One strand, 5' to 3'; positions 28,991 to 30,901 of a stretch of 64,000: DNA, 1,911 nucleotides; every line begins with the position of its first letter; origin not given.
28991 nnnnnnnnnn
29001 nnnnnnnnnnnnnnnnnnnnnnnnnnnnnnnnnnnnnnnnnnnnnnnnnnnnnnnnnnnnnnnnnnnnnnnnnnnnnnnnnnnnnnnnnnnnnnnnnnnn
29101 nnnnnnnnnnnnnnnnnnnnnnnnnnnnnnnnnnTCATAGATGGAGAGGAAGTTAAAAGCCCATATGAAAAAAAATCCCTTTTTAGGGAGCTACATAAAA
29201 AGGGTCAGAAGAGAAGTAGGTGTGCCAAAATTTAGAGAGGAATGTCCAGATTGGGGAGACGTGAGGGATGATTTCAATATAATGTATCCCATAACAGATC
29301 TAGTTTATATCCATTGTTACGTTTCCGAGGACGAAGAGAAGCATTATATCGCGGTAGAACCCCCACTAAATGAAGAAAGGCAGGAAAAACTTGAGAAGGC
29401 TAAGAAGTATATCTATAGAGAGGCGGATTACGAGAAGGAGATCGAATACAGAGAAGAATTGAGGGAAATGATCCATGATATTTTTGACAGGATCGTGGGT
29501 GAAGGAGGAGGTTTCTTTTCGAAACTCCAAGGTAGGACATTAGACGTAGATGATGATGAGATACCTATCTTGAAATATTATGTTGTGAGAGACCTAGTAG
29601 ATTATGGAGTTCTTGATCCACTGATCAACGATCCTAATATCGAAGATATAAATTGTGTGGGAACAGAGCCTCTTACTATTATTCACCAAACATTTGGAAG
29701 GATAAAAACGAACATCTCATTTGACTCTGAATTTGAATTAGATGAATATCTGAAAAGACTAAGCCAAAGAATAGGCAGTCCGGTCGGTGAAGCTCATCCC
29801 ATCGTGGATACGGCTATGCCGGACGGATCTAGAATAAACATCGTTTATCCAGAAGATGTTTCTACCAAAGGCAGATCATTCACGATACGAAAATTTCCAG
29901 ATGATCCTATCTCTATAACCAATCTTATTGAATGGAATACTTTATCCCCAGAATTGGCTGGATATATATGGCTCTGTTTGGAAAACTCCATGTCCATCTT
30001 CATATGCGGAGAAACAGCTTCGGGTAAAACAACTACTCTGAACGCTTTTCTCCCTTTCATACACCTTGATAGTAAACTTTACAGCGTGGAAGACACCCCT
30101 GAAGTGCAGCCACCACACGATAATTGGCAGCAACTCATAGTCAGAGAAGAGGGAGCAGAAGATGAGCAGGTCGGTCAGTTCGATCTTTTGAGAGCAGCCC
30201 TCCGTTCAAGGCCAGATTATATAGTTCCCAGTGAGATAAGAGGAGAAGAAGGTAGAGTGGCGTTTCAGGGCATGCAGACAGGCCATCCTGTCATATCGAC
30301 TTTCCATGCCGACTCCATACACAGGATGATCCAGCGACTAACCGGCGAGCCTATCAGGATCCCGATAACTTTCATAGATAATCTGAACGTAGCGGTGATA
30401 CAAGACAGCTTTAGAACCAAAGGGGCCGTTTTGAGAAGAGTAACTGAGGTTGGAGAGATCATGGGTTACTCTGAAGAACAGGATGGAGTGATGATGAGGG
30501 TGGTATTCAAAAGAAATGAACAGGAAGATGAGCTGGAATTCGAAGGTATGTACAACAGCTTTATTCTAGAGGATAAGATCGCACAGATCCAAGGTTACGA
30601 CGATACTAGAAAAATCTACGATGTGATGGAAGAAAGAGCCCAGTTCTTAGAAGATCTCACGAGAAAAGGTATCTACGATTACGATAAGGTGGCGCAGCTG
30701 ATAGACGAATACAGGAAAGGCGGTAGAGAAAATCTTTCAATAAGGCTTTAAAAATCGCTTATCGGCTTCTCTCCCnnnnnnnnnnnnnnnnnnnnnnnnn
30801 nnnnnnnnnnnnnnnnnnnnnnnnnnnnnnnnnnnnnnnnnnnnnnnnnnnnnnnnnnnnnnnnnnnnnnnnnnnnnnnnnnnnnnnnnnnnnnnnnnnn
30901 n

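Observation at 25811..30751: ArlJ flanked by two ArlI/FlaI-family ATPase paralogs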

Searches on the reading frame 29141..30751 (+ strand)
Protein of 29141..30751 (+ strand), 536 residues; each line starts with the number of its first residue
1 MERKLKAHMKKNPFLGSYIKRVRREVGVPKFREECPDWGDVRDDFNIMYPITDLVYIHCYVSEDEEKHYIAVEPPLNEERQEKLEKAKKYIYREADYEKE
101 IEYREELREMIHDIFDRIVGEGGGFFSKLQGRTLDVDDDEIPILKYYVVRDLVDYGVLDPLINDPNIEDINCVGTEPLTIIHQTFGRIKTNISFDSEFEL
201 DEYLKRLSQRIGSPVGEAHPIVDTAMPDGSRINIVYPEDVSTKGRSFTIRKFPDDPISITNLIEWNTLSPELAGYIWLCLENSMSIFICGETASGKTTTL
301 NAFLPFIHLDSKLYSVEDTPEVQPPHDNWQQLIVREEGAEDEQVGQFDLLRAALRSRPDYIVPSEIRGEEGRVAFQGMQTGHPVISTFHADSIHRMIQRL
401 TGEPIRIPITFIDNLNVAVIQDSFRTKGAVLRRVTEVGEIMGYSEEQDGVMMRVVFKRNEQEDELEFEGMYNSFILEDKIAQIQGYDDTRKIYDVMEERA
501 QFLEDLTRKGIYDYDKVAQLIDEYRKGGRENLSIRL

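Call 3: search_protein_families(library=pfam, proteins=[window:29141-30751:+], max_evalue=0.01)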
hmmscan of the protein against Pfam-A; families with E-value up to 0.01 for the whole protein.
window:29141-30751:+ (536 aa): 1 family
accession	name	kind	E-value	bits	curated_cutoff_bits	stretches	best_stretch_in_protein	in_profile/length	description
PF00437.27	T2SSE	-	1.2e-29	103.5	24.9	1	179-401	26-256/370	Type II/IV secretion system protein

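Call 4: search_protein_families(library=ncbifam, proteins=[window:29141-30751:+], max_evalue=0.01)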
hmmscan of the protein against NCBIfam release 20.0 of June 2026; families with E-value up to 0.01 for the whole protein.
window:29141-30751:+ (536 aa): 17 families
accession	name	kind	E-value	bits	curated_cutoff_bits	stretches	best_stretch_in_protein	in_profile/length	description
NF058587.1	archaellum_moto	equivalog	2.6e-198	660.1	550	1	18-533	3-526/527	archaellum flagellar ATPase motor FlaI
NF053672.1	bindosome_BasE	exception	1.8e-59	201.8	1000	1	141-525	125-508/512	bindosome assembly system ATPase subunit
TIGR03819.1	heli_sec_ATPase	hypoth_equivalog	6.4e-39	134.1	373.15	1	147-400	44-297/340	TadA family conjugal transfer-associated ATPase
TIGR02788.1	VirB11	equivalog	1.1e-31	110.1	249.95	2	272-401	133-263/308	P-type DNA transfer ATPase VirB11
NF010475.0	PRK13900.1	equivalog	1.7e-22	79.9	389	1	275-400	152-279/333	type IV secretion system ATPase VirB11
TIGR02782.1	TrbB_P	equivalog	2.6e-22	79.5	304.55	1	201-401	55-253/303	P-type conjugative transfer ATPase TrbB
NF010425.0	PRK13851.1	equivalog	3.8e-22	78.6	461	2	271-392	150-272/344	type IV secretion system protein VirB11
NF010469.0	PRK13894.1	subfamily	6e-17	62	508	1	203-446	70-313/320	conjugal transfer ATPase TrbB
NF010407.0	PRK13833.1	subfamily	7.3e-17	61.8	499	1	211-446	73-306/323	conjugal transfer protein TrbB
NF041000.1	ATPase_ComGA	equivalog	9.3e-16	57.6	300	1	286-401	131-243/267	competence type IV pilus ATPase ComGA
TIGR01420.1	pilT_fam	subfamily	1.2e-14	54.4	319.1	1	286-400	125-239/343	PilT/PilU family type 4a pilus ATPase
NF007755.0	PRK10436.1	equivalog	6.2e-12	44.9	617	1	286-401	222-333/465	type II secretion system protein GspE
TIGR02533.1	type_II_gspE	equivalog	3.9e-10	39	630.25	1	286-401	246-357/486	type II secretion system ATPase GspE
NF053534.1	T4PilAsmATPsTfpB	equivalog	2e-09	36.4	850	1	285-401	338-450/584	type IV pilus assembly ATPase TfpB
TIGR02538.1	type_IV_pilB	equivalog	4.8e-09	35.4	675.65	1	286-401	319-430/564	type IV-A pilus assembly ATPase PilB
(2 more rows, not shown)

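Call 7: find_encoding_contigs(protein=window:29141-30751:+, flank=10000, max_places=6)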
Protein window:29141-30751:+ (536 aa): no gene with exactly this product is on record in the collection.

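Call 8: find_homologous_proteins(query=window:29141-30748:+, max_evalue=1e-30)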
Query window:29141-30748:+ (536 aa): 6749 proteins with E <= 1e-30 among 8000 candidates; the best 120 are listed.
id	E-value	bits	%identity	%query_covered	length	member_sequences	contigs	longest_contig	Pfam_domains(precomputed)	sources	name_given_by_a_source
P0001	0.0e+0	1204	100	99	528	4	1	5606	PF00437.27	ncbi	-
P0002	0.0e+0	1062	84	100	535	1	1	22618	PF00437.27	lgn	-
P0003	0.0e+0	1039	83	100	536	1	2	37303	PF00437.27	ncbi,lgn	-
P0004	0.0e+0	1035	82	100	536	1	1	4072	PF00437.27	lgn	-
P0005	0.0e+0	1019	81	100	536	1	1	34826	PF00437.27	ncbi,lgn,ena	-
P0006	7.2e-286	967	76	100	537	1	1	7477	PF00437.27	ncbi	-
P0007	1.1e-261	887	71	100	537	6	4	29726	PF00437.27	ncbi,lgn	-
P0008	2.2e-243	827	65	100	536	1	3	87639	PF00437.27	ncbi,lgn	-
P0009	4.9e-213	727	60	100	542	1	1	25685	PF00437.27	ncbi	ncbi:MAG: type II/IV secretion system ATPase subunit [Thermoplasmata archaeon]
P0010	1.1e-207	709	59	100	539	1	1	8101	PF00437.27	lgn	-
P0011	2.4e-167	576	51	99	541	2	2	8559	PF00437.27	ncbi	-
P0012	2.1e-165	569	49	99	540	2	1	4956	PF00437.27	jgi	-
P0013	7.1e-165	568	49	99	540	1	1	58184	PF00437.27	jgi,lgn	-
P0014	1.3e-164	567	48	99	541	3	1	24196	PF00437.27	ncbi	-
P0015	5.8e-164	565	50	99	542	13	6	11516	PF00437.27,PF27713.1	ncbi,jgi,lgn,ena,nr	ncbi:MAG TPA: hypothetical protein ENF25_01965 [Thermoprotei archaeon]|nr:type II/IV secretion syste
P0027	1.9e-157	543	47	99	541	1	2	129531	PF00437.27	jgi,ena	jgi:flagellar protein FlaI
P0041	2.4e-156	539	46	99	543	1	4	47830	PF00437.27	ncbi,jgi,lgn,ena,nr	ncbi:hypothetical protein B6U90_02045 [Thermoplasmatales archaeon ex4484_6]|nr:MAG: hypothetical pro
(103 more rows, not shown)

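Call 9: find_related_loci(query=window:29141-30748:+, collection=genome_contigs, flank=10000)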
Query window:29141-30748:+ (536 aa) in genome_contigs; peptide patterns used: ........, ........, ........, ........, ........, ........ (x = any residue, [..] = any of these).
97 stretches matched a pattern; 70 encode a relative of the query (tblastn E <= 1e-3); 70 distinct loci.
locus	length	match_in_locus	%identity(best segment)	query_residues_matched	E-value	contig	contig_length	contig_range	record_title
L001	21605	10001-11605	95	1-536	0e+0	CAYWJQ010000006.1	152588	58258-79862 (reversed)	MAG TPA_asm: uncultured Thermoplasmata archaeon isolate ERP127260_co1_25 genome assembly, contig: NODE_8_length_152588_c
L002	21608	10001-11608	81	1-536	0e+0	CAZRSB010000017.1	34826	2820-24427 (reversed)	MAG TPA_asm: uncultured Thermoplasmata archaeon isolate binchicken_co32_354 genome assembly, contig: NODE_1462_length_34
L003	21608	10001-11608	83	1-536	0e+0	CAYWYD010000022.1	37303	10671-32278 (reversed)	MAG TPA_asm: uncultured Thermoplasmata archaeon isolate ERP127260_co1_119 genome assembly, contig: NODE_335_length_37303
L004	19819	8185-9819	46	1-532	3e-152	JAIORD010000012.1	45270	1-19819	MAG: Methanococcoides sp. isolate SMBSF09 20072_Bin_1_contigs_1_c_000000000088, whole genome shotgun sequence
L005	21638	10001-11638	45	1-532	1e-150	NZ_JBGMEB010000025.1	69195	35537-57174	MAG: Methanomethylovorans sp. isolate DMCM NODE_70_length_69195_cov_30.988157, whole genome shotgun sequence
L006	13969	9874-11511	46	1-532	5e-151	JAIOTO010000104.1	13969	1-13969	MAG: Methanosarcinaceae archaeon isolate SMBSF72 bin_84_k127_1353612, whole genome shotgun sequence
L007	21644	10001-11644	44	1-532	2e-150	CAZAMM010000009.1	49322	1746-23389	MAG TPA_asm: uncultured Methanosarcinales archaeon isolate binchicken_co43_381 genome assembly, contig: NODE_929_length_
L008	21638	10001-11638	45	1-532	1e-150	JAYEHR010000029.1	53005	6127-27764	MAG: Methanobacteriota archaeon isolate MAG213 MAG213_29, whole genome shotgun sequence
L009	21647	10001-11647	45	1-532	7e-150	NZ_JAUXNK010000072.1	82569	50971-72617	MAG: Methanolobus sp. isolate C1_concoct.bin.76 C1_k141_49020, whole genome shotgun sequence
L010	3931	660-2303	45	1-532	8e-155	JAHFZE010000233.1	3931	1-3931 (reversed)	MAG: Methanomethylovorans sp. isolate MAG 282 R1_Bin_00312_4_000000000146, whole genome shotgun sequence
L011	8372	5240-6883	45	1-532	1e-149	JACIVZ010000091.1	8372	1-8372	MAG: Methanomethylovorans sp. isolate MAG-12 Methanomethylovorans_C3_bin7_Scaffold_91, whole genome shotgun sequence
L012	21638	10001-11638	44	1-532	4e-149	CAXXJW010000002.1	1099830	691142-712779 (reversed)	MAG: Methanosarcinaceae archaeon isolate 49143578-751d-4d73-9964-2185b3227837 genome assembly, contig: contig_2, whole g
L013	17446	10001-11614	45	9-532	2e-148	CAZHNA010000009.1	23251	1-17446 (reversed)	MAG TPA_asm: uncultured Methanosarcinales archaeon isolate SRP191223_co2_97 genome assembly, contig: NODE_1021_length_23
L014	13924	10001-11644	45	1-532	6e-148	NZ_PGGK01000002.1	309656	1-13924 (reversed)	Methanolobus halotolerans strain SY-01 SY01_2_length_309656, whole genome shotgun sequence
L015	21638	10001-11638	45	1-532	4e-148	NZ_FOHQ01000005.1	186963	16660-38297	Methanococcoides vulcani strain SLH 33, whole genome shotgun sequence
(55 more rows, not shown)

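Call 11: find_encoding_contigs(protein=P0008, flank=10000, max_places=2)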
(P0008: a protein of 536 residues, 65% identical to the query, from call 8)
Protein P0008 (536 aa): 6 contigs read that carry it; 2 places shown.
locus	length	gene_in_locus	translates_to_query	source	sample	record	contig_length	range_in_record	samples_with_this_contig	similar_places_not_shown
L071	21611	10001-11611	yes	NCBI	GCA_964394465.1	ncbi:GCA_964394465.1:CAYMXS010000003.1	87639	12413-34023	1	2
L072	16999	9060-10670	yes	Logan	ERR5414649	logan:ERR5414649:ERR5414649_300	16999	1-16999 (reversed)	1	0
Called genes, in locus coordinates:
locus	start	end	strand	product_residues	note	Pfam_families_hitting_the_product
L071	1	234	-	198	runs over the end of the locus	PF01917:Flagellin_arch-type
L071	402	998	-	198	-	PF01917:Flagellin_arch-type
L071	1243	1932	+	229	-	PF01917:Flagellin_arch-type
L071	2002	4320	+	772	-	PF05377:FlaC_arch, PF05763:DUF835, PF04519:Bactofilin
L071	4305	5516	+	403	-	PF01917:Flagellin_arch-type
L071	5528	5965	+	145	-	PF01917:Flagellin_arch-type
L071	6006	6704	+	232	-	PF06745:ATPase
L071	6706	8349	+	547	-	PF00437:T2SSE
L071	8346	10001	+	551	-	PF00482:T2SSF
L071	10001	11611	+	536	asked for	PF00437:T2SSE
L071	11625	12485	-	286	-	PF22025:ThiI_fer, PF02926:THUMP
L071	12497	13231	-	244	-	PF04909:Amidohydro_2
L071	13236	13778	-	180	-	PF14512:TM1586_NiRdase (faint), PF00881:Nitroreductase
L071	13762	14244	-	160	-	PF12724:Flavodoxin_5, PF00258:Flavodoxin_1, PF03358:FMN_red (weak)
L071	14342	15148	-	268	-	PF04055:Radical_SAM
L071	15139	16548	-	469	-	PF04894:Nre_N, PF04895:Nre_C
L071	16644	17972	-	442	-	PF02492:cobW (weak)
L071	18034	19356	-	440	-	PF01488:Shikimate_DH (weak), PF03435:Sacchrp_dh_NADP, PF16653:Sacchrp_dh_C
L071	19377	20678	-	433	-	PF05222:AlaDh_PNT_N, PF01262:AlaDh_PNT_C (weak)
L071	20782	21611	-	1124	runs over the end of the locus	PF00317:Ribonuc_red_lgN, PF02867:Ribonuc_red_lgC, PF14890:Intein_splicing, PF14528:LAGLIDADG_3, PF12637:TSCPD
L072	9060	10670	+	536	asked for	PF00437:T2SSE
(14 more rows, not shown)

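Call 12: find_encoding_contigs(protein=P0009, flank=10000, max_places=2)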
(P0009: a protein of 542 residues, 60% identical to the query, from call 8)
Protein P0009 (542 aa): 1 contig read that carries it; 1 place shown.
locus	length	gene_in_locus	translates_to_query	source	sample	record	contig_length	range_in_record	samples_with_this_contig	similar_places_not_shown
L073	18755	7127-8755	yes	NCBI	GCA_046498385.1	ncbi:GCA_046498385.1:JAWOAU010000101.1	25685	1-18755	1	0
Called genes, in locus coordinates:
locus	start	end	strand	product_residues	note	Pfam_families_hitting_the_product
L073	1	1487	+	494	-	PF05763:DUF835, PF04519:Bactofilin (weak)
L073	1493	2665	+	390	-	-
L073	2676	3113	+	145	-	PF01917:Flagellin_arch-type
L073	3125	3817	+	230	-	PF06745:ATPase, PF05729:NACHT (faint)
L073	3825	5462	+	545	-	PF00437:T2SSE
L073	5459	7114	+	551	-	PF00482:T2SSF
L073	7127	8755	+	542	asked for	PF00437:T2SSE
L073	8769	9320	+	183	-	-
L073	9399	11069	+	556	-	PF00497:SBP_bac_3 (weak), PF13581:HATPase_c_2 (faint), PF02518:HATPase_c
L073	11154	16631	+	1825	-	PF00133:tRNA-synt_1, PF08264:Anticodon_1, PF19302:DUF5915, PF14520:HHH_5 (faint), PF05763:DUF835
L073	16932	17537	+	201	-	-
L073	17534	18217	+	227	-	PF06745:ATPase, PF23442:DUF7125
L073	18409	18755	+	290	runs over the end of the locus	PF00072:Response_reg, PF05763:DUF835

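Call 13: find_encoding_contigs(protein=P0007, flank=10000, max_places=2)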
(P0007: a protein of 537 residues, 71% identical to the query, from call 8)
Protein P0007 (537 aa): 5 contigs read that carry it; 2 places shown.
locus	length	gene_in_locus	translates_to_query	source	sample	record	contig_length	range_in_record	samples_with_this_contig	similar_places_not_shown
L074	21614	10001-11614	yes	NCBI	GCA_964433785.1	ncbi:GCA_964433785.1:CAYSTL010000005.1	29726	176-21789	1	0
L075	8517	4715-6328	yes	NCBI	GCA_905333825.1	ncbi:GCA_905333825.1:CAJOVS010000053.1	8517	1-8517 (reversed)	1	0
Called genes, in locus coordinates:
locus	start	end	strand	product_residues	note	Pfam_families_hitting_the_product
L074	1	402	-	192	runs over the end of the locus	?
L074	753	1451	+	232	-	PF01917:Flagellin_arch-type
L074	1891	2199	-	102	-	-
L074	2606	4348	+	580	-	PF05763:DUF835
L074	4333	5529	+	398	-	PF01917:Flagellin_arch-type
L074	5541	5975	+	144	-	PF01917:Flagellin_arch-type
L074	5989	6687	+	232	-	PF06745:ATPase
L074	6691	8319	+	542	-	PF00437:T2SSE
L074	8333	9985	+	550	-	PF00482:T2SSF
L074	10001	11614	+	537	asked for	PF00437:T2SSE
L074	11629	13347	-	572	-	PF16927:HisKA_7TM, PF00989:PAS (weak), PF08448:PAS_4 (weak), PF13188:PAS_8 (faint), PF13426:PAS_9, PF00512:HisKA (weak), PF02518:HATPase_c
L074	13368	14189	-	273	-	PF00072:Response_reg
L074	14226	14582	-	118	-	PF00072:Response_reg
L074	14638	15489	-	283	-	PF22025:ThiI_fer, PF02926:THUMP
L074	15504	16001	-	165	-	PF00258:Flavodoxin_1, PF03358:FMN_red (faint), PF12724:Flavodoxin_5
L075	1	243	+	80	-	?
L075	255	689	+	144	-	PF01917:Flagellin_arch-type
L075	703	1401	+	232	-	PF06745:ATPase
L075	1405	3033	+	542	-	PF00437:T2SSE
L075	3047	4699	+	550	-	PF00482:T2SSF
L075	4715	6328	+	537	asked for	PF00437:T2SSE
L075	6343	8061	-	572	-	PF16927:HisKA_7TM, PF00989:PAS (weak), PF08448:PAS_4 (weak), PF13188:PAS_8 (faint), PF13426:PAS_9, PF00512:HisKA (weak), PF02518:HATPase_c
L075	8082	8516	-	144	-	?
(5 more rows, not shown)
